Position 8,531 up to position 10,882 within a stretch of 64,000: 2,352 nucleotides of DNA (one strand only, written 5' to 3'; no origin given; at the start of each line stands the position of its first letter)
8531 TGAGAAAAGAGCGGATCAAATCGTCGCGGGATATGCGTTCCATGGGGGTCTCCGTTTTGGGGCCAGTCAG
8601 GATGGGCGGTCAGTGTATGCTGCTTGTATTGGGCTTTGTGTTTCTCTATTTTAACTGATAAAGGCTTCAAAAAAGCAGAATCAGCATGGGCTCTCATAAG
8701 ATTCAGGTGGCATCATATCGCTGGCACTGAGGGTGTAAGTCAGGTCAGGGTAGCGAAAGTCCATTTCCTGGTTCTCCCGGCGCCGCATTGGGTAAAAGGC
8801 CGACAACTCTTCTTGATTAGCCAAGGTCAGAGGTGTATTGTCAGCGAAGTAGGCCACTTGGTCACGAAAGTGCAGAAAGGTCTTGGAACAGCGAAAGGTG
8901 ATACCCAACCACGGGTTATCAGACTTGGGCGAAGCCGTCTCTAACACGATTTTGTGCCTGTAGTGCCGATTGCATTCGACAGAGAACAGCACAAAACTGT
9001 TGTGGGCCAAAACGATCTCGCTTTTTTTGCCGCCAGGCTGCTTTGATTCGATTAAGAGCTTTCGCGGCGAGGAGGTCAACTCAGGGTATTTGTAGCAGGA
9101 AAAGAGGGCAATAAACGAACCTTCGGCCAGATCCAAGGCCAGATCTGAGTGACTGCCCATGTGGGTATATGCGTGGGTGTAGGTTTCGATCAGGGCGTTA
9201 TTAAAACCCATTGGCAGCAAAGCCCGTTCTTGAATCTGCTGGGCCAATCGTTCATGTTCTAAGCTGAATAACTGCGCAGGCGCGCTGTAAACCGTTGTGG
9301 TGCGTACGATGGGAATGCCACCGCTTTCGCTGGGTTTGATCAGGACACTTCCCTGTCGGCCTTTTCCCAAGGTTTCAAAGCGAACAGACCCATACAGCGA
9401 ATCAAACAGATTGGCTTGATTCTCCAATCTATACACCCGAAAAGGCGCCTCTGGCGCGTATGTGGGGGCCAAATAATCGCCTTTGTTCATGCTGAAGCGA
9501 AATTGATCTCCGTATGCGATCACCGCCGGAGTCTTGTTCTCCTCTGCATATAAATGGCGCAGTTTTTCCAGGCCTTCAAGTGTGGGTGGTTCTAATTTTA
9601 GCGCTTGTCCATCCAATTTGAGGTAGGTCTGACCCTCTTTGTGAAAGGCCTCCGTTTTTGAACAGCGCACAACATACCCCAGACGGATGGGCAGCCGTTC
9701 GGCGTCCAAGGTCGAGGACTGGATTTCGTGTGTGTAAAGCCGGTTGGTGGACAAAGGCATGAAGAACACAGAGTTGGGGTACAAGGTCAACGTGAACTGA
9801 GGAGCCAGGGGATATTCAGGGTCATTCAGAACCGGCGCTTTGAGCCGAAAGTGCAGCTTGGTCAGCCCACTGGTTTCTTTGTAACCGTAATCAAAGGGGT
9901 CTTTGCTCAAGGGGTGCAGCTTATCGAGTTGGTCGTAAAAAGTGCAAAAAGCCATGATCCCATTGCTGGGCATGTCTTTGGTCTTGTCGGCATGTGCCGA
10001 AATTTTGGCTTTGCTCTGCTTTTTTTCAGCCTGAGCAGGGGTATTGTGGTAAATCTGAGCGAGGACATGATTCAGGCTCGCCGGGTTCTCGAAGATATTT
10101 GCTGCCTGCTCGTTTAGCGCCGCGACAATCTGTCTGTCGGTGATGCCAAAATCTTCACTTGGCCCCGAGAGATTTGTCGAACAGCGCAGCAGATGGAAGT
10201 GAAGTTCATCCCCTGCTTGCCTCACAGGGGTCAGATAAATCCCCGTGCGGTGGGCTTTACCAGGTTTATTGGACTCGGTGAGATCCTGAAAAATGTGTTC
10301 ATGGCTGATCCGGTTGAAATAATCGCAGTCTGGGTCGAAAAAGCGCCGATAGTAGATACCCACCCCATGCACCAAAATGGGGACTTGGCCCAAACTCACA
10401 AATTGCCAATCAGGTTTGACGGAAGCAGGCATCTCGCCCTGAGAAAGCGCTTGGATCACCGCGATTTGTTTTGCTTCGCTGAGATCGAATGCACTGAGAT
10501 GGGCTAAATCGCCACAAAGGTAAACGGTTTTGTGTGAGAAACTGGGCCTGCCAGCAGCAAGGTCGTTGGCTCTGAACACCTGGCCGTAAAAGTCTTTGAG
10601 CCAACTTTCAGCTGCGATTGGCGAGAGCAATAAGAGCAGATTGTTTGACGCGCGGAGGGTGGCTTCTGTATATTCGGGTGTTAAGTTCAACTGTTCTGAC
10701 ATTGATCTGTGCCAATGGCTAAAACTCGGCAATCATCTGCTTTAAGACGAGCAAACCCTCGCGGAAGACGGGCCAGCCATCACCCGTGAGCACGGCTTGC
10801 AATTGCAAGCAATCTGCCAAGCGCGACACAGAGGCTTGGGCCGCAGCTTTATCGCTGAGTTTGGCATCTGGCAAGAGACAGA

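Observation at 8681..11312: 683-aa protein made of three tandem AlkB-like 2OG/Fe(II)-oxygenase-fold repeats, flanked by an MBL-fold hydrolase and a UvrD-type helicase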

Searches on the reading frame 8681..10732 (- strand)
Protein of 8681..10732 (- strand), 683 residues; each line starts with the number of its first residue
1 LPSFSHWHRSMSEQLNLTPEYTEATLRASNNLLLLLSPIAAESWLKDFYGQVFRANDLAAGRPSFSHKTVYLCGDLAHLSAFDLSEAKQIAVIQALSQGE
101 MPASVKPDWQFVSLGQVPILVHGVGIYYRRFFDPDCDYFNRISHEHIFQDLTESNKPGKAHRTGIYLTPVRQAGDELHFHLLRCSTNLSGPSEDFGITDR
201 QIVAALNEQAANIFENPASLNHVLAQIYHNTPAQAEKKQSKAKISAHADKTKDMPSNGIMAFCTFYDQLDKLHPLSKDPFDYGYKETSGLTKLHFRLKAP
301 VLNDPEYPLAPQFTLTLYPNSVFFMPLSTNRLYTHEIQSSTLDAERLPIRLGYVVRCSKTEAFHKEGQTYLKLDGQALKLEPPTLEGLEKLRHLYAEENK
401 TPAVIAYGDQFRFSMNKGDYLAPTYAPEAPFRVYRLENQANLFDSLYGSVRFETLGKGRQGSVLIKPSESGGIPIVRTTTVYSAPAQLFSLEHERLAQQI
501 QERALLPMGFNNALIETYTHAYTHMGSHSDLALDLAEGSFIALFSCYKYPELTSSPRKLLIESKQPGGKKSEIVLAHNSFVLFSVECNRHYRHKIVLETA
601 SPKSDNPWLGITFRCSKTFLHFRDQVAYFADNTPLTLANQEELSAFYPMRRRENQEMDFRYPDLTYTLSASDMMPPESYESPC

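Call 3: search_protein_families(library=pfam, proteins=[window:8681-10732:-], max_evalue=1)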
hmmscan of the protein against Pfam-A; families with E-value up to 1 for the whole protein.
window:8681-10732:- (683 aa): 1 family
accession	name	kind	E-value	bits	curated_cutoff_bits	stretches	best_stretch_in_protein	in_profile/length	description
PF13532.12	2OG-FeII_Oxy_2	-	3.8e-12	47.3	31.2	2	479-614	63-194/194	2OG-Fe(II) oxygenase superfamily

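Call 4: search_protein_families(library=ncbifam, proteins=[window:8681-10732:-], max_evalue=1)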
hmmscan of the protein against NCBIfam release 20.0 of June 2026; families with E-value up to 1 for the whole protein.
window:8681-10732:- (683 aa): 0 families

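Call 6: find_homologous_proteins(query=window:8681-10732:-, max_evalue=0.001)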
Query window:8681-10732:- (683 aa): 2393 proteins with E <= 0.001 among 8000 candidates; the best 120 are listed.
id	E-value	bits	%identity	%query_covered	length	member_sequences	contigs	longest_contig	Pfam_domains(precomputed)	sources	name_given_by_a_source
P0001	0.0e+0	1466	95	99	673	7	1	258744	PF13532.13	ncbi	-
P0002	0.0e+0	1332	87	98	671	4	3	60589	PF13532.13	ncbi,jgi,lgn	jgi:hypothetical protein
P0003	1.2e-278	944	64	97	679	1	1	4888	PF13532.13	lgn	-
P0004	1.7e-277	940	64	97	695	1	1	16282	PF13532.13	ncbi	-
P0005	2.6e-276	936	64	96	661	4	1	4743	PF13532.13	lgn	-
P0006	2.1e-273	927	63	97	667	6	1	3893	PF13532.13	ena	-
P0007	1.7e-272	924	64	96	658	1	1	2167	PF13532.13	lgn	-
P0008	3.1e-271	919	63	97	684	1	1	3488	PF13532.13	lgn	-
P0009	7.4e-271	918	64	96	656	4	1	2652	PF13532.13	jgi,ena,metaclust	metaclust:\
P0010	5.7e-268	909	64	96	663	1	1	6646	PF13532.13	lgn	-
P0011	7.6e-266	902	61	96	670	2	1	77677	PF13532.13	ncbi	ncbi:MAG: alpha-ketoglutarate-dependent dioxygenase AlkB [Cyanobacteria bacterium P01_F01_bin.150]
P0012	2.0e-265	900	62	96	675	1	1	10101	PF13532.13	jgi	jgi:hypothetical protein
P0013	2.9e-265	900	61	96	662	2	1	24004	PF13532.13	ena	-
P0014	2.4e-264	897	61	97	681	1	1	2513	PF13532.13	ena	-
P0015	3.8e-263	893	61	96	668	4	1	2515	PF13532.13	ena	-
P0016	6.1e-262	889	61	97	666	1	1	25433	PF13532.13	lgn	-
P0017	1.7e-261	887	61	95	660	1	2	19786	PF13532.13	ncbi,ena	-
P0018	4.4e-261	886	60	97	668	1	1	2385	PF13532.13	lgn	-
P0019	1.1e-260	885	60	98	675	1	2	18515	PF13532.13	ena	-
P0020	3.8e-259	880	61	95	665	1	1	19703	PF13532.13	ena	-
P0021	1.6e-258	877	61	96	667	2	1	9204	PF13532.13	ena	-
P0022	7.3e-257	872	60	96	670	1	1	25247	PF13532.13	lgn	-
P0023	1.1e-256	871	61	97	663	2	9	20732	PF13532.13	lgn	-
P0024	2.0e-256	870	61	96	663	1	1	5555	PF13532.13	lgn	-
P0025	4.6e-256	869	60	97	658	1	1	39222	PF13532.13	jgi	-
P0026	5.7e-256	869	60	97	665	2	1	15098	PF13532.13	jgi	jgi:hypothetical protein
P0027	9.9e-255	865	60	96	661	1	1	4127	PF13532.13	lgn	-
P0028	2.5e-254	864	61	97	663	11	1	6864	PF13532.13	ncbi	-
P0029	3.2e-254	863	61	96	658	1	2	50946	PF13532.13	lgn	-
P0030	2.8e-253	860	59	96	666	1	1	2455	PF13532.13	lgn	-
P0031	3.7e-253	860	60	96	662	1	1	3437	PF13532.13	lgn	-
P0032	1.6e-251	854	59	97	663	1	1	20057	PF13532.13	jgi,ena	-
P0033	1.2e-250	851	61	97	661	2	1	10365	PF13532.13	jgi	-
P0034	6.6e-250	849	58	96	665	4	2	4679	PF13532.13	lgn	-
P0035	8.3e-250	849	59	96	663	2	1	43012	PF13532.13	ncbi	-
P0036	3.5e-249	847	60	96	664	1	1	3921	PF13532.13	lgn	-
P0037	6.1e-249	846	58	96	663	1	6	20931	PF13532.13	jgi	-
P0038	1.3e-246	838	59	99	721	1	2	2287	PF13532.13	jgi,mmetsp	mmetsp:Transcript_46092/g.133568 ORF Transcript_46092/g.133568 Transcript_46092/m.133568 type:comple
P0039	2.0e-246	837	60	96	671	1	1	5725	PF13532.13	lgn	-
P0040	2.8e-246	837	60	96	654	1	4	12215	PF13532.13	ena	-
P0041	8.2e-246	835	58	96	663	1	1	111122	PF13532.13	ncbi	-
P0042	1.6e-245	834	57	97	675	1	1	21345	PF13532.13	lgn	-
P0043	1.7e-245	834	57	97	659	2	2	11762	PF13532.13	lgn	-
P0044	9.2e-245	832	58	95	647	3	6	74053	PF13532.13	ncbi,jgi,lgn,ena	jgi:hypothetical protein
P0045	9.3e-245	832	59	97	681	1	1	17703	PF13532.13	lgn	-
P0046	2.0e-244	831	58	96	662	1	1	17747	PF13532.13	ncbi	-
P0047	3.3e-244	830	58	96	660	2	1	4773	PF13532.13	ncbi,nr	ncbi:MAG: alpha-ketoglutarate-dependent dioxygenase AlkB [Pseudomonadales bacterium]|nr:alpha-ketogl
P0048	5.1e-244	829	57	97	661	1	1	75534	PF13532.13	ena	-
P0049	2.0e-243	828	57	97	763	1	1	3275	PF13532.13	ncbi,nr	ncbi:MAG: alpha-ketoglutarate-dependent dioxygenase AlkB [Planctomycetaceae bacterium]|nr:alpha-keto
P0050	2.5e-243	827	60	94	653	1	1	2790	PF13532.13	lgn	-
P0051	4.2e-243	826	59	96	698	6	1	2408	PF13532.13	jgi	jgi:hypothetical protein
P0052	1.3e-242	825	60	96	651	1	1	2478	PF13532.13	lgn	-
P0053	3.1e-242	824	58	96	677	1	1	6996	PF13532.13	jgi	jgi:hypothetical protein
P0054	1.3e-241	822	59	96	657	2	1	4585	PF13532.13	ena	-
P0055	3.2e-241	820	57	96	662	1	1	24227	PF13532.13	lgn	-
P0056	9.8e-241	819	56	96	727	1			PF13532.13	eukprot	eukprot:TRINITY_DN102236_c0_g1_i1.p1 TRINITY_DN102236_c0_g1~~TRINITY_DN102236_c0_g1_i1.p1 ORF type:c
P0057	2.5e-240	817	57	97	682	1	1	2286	PF13532.13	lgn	-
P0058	2.9e-240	817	57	96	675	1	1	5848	PF13532.13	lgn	-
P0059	4.2e-240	817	57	96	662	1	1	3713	PF13532.13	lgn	-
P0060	6.0e-240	816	58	96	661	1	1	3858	PF13532.13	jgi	-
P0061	6.5e-240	816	57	97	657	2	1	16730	PF13532.13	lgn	-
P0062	1.4e-239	815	57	96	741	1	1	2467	PF13532.13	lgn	-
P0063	3.4e-239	814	55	96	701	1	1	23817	PF13532.13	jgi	jgi:hypothetical protein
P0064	1.0e-238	812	57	96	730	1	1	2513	PF13532.13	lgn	-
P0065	2.0e-238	811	58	96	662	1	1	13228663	PF13532.13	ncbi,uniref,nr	ncbi:hypothetical protein [Nannocystis punicea]|uniref:2OG-Fe(II) oxygenase superfamily protein n=1 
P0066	3.0e-238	810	57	96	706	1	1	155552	PF13532.13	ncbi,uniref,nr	ncbi:unnamed protein product [Polarella glacialis]|uniref:Fe2OG dioxygenase domain-containing protei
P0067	3.4e-238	810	56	96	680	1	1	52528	PF13532.13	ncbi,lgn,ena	-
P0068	9.4e-238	809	58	96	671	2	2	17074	PF13532.13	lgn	-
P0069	9.6e-238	809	56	97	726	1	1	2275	PF13532.13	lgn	-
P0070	1.1e-237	809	57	96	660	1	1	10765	PF13532.13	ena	-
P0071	4.2e-237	807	58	96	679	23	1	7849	PF13532.13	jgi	-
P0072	4.7e-237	806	57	96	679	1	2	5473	PF13532.13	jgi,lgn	jgi:hypothetical protein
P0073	5.1e-237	806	56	97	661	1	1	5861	PF13532.13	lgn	-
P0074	7.8e-237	806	58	95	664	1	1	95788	PF13532.13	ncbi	-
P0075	7.9e-237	806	58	96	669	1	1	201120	PF13532.13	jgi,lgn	-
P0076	1.0e-236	805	57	97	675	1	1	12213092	PF13532.13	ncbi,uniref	ncbi:hypothetical protein [Nannocystis pusilla]|uniref:hypothetical protein n=1 Tax=Nannocystis pusi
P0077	6.3e-236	803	56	96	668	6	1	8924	PF13532.13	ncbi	-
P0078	7.2e-236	803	57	96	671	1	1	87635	PF13532.13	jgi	jgi:hypothetical protein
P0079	7.6e-236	802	56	94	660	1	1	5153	PF13532.13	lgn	-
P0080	1.1e-235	802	57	96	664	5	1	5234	PF13532.13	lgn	-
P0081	1.4e-235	802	57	96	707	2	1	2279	PF13532.13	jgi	-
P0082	4.9e-235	800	56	96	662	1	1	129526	PF13532.13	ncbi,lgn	-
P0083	7.4e-235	799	56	96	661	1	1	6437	PF13532.13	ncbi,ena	-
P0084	7.8e-235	799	57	97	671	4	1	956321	PF13532.13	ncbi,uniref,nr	ncbi:hypothetical protein [Nannocystis radixulma]|uniref:2OG-Fe(II) oxygenase superfamily protein n=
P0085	1.0e-234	799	57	96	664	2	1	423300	PF13532.13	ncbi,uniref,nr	ncbi:hypothetical protein OV203_33545 [Nannocystis sp. ILAH1]|uniref:hypothetical protein n=1 Tax=Na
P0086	2.3e-234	798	57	96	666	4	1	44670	PF13532.13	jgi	jgi:hypothetical protein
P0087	3.3e-234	797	57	96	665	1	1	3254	PF13532.13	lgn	-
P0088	3.5e-234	797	56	98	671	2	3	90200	PF13532.13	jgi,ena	-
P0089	1.2e-233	795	56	97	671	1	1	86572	PF13532.13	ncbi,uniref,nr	ncbi:alpha-ketoglutarate-dependent dioxygenase AlkB [Nannocystis pusilla]|uniref:Alpha-ketoglutarate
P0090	1.5e-233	795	57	97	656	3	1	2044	PF13532.13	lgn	-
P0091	3.6e-233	794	56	97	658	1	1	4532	PF13532.13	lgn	-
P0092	4.2e-233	793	56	97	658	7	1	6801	PF13532.13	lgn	-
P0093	4.7e-233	793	57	96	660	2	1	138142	PF13532.13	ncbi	-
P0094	4.9e-233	793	56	97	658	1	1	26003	PF13532.13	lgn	-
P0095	6.1e-233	793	58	96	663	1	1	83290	PF13532.13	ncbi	-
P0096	1.0e-232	792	57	96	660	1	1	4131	PF13532.13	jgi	jgi:hypothetical protein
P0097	1.1e-232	792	57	96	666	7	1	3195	PF13532.13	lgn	-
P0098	1.3e-232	792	56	97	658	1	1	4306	PF13532.13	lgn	-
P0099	1.7e-232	791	56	96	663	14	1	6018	PF13532.13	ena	-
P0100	3.4e-232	790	56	96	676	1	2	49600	PF13532.13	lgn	-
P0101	3.6e-232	790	55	96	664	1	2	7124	PF13532.13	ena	-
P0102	2.5e-231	788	56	97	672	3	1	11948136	PF13532.13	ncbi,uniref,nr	ncbi:hypothetical protein OV079_03160 [Nannocystis pusilla]|uniref:Uncharacterized protein n=1 Tax=N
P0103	2.6e-231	788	53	97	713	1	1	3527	PF13532.13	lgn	-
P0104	2.6e-231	787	57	96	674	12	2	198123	PF13532.13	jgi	jgi:hypothetical protein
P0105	3.7e-231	787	55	96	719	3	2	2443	PF13532.13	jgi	-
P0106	5.3e-231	787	57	96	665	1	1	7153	PF13532.13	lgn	-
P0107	5.7e-231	786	56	96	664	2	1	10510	PF13532.13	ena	-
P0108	6.1e-231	786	57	96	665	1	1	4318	PF13532.13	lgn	-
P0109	6.3e-231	786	56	97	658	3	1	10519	PF13532.13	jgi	jgi:hypothetical protein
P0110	6.6e-231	786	56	96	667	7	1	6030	PF13532.13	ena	-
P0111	1.8e-230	785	56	98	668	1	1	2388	PF13532.13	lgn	-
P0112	2.4e-230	784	56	98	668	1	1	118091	PF13532.13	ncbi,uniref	ncbi:alpha-ketoglutarate-dependent dioxygenase AlkB family protein [Pseudonocardia adelaidensis]|uni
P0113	3.6e-230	784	56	96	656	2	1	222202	PF13532.13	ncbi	ncbi:MAG: hypothetical protein U0324_27715 [Polyangiales bacterium]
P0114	6.4e-230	783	56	96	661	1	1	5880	PF13532.13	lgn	-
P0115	6.7e-230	783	56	97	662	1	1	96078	PF13532.13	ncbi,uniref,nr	ncbi:alpha-ketoglutarate-dependent dioxygenase AlkB [Pseudonocardia sp. TRM90224]|uniref:alpha-ketog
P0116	7.4e-230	783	55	98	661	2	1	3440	PF13532.13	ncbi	-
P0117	1.0e-229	782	56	96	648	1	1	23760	PF13532.13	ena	-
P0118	2.8e-229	781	56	96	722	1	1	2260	PF13532.13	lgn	-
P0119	8.0e-229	779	55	96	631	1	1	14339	PF13532.13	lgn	-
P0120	9.8e-229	779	56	96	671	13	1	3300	PF13532.13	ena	-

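Call 7: search_solved_structures(query=window:8681-10732:-, max_evalue=10, show_alignments=3)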
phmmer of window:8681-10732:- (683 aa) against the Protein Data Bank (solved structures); distinct sequences matched with E-value up to 10: 12.
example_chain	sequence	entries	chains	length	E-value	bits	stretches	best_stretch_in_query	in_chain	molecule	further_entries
3btz_A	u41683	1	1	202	0.017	16.4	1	506-598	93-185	Alpha-ketoglutarate-dependent dioxygenase alkB homolog 2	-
3h8o_A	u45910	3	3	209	0.017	16.4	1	506-612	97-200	Alpha-ketoglutarate-dependent dioxygenase alkB homolog 2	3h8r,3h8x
3bu0_A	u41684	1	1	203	0.018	16.4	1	506-598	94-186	Alpha-ketoglutarate-dependent dioxygenase alkB homolog 2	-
3btx_A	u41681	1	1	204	0.018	16.4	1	506-598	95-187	Alpha-ketoglutarate-dependent dioxygenase alkB homolog 2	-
3rzg_A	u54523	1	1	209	0.12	13.7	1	506-612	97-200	Alpha-ketoglutarate-dependent dioxygenase alkB homolog 2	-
4mgt_A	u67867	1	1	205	0.37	12.1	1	505-598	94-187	Alpha-ketoglutarate-dependent dioxygenase alkB homolog 2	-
3rzm_A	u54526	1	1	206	0.42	11.9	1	506-612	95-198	Alpha-ketoglutarate-dependent dioxygenase alkB homolog 2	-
3rzl_A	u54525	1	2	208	0.42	11.9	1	506-612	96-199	Alpha-ketoglutarate-dependent dioxygenase alkB homolog 2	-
3rzh_A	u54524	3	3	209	0.43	11.9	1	506-612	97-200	Alpha-ketoglutarate-dependent dioxygenase alkB homolog 2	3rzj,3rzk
4mg2_A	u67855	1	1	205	0.43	11.9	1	506-598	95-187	Alpha-ketoglutarate-dependent dioxygenase alkB homolog 2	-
3bty_A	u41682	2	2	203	0.43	11.8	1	506-598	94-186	Alpha-ketoglutarate-dependent dioxygenase alkB homolog 2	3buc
3s57_A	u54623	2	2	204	0.44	11.8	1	506-598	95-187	Alpha-ketoglutarate-dependent dioxygenase alkB homolog 2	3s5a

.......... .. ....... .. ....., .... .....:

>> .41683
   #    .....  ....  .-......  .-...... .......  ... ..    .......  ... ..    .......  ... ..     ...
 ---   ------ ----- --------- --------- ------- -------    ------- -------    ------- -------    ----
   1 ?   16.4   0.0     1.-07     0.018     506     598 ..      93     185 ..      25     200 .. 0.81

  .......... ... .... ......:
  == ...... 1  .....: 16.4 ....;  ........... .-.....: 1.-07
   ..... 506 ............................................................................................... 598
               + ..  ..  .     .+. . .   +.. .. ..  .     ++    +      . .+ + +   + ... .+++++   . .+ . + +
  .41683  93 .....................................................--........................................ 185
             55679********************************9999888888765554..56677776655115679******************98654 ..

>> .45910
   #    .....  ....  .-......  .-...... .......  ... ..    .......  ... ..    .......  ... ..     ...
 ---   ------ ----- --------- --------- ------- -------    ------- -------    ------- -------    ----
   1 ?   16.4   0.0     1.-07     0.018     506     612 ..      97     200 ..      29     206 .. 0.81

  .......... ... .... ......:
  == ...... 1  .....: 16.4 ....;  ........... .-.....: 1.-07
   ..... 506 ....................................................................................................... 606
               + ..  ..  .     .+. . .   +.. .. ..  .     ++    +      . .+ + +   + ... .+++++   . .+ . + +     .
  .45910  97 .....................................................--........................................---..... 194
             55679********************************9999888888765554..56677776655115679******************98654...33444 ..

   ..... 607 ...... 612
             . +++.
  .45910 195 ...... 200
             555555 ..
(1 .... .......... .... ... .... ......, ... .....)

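Call 14: find_related_loci(query=A1, collection=genome_contigs, flank=8000)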
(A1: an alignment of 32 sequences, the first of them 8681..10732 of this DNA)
Query A1 (683 aa) in genome_contigs; peptide patterns used: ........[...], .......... (x = any residue, [..] = any of these).
599 stretches matched a pattern (row limit reached: there are more); 573 encode a relative of the query (tblastn E <= 1e-3); the best 80 are kept; 80 distinct loci.
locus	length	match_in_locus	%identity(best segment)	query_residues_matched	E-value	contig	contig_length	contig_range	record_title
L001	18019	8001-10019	95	11-683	0e+0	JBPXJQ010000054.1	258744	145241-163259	MAG: Candidatus Blackallbacteria bacterium isolate mt_P12 k141_61667, whole genome shotgun sequence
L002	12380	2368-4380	87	11-678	0e+0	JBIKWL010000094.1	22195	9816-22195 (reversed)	MAG: Candidatus Sericytochromatia bacterium isolate ME2015-09-13_3300035666_group6_bin207 Rohwer_bin1392_scaffold_1813_c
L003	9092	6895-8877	62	20-676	0e+0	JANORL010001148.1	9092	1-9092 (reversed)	MAG: Polyangiaceae bacterium isolate VAR_4_metabat_184 VAR_4_k141_1298952, whole genome shotgun sequence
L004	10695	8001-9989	64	14-677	0e+0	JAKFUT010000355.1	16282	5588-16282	MAG: Candidatus Obscuribacterales bacterium isolate D1_Bin_4 D1_0002487, whole genome shotgun sequence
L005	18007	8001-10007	60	9-676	0e+0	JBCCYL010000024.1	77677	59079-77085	MAG: Cyanobacteria bacterium P01_F01_bin.150 k141_3399347_length_77677_cov_47.0237, whole genome shotgun sequence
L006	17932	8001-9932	59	29-676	0e+0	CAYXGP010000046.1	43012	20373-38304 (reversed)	MAG TPA_asm: uncultured Enterobacterales bacterium isolate binchicken_co141_40 genome assembly, contig: NODE_3845_length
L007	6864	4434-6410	61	18-677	0e+0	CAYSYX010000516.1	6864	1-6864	MAG TPA_asm: uncultured Polyangium sp. isolate SRP257259_co1_164 genome assembly, contig: NODE_18707_length_6864_cov_5.1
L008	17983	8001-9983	58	14-678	0e+0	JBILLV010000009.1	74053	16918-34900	MAG: Polyangiales bacterium isolate ME2017-08-08_3300044911_group7_bin125 Rohwer_bin1484_scaffold_194_c1, whole genome s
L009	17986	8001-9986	59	14-676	0e+0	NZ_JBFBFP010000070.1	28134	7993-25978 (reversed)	Streptomyces sp. NPDC091371 NPDC091371_187_D3.ctg-0070, whole genome shotgun sequence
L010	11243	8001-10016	57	4-676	0e+0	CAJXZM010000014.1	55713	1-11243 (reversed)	MAG TPA_asm: uncultured Gammaproteobacteria bacterium isolate SRR3580189_bin.53_MetaBAT_v2.12.1_MAG genome assembly, con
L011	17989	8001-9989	57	9-676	0e+0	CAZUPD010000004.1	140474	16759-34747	MAG TPA_asm: uncultured Nannocystaceae bacterium isolate SRP334346_co1_110 genome assembly, contig: NODE_161_length_1404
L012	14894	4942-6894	58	23-677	0e+0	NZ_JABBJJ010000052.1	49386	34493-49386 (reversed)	Pyxidicoccus fallax strain DSM 14698 NODE_52_length_49386_cov_37.3739, whole genome shotgun sequence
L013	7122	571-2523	58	23-677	0e+0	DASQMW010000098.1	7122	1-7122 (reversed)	MAG TPA_asm: Archangium sp. isolate SMAG_U10759 k141_431990, whole genome shotgun sequence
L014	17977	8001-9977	57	19-682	0e+0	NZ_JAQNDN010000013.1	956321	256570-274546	Nannocystis radixulma strain NCELM 000003Farrow, whole genome shotgun sequence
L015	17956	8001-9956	58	19-677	0e+0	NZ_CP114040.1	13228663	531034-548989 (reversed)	Nannocystis punicea strain FL3 chromosome, complete genome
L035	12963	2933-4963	47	22-677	3e-177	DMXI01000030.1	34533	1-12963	MAG TPA_asm: Microscillaceae bacterium isolate UBA11690 contig_1656, whole genome shotgun sequence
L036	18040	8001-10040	46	14-677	9e-176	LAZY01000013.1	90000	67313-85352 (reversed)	Chryseobacterium indologenes strain J31 contig_13, whole genome shotgun sequence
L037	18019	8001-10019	46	17-677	8e-175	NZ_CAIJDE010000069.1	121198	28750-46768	Flavobacterium panici isolate PXU-55, whole genome shotgun sequence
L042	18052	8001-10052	44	10-676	7e-174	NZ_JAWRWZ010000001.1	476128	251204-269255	Chryseobacterium sp. SIMBA_028 NODE_1_length_476128_cov_117.272246, whole genome shotgun sequence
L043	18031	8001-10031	46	15-679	2e-173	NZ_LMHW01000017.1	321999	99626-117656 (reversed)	Flavobacterium sp. Root186 contig_9, whole genome shotgun sequence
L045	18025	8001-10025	44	20-677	8e-171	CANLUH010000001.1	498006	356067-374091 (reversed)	uncultured Flavobacteriaceae bacterium isolate 2-583A.fasta genome assembly, contig: NODE_1, whole genome shotgun sequen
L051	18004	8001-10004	45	15-676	2e-169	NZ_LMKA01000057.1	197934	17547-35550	Chryseobacterium sp. Leaf201 contig_2, whole genome shotgun sequence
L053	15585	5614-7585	58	14-676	1e-168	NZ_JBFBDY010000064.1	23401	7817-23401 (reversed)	Kitasatospora sp. NPDC093558 NPDC093558_189_C8.ctg-0064, whole genome shotgun sequence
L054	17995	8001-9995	44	23-678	2e-168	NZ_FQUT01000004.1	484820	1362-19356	Chryseobacterium arachidis strain DSM 27619, whole genome shotgun sequence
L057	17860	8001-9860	46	70-678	1e-167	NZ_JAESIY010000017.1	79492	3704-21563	Fulvivirga sediminis strain 2943 scaffold17, whole genome shotgun sequence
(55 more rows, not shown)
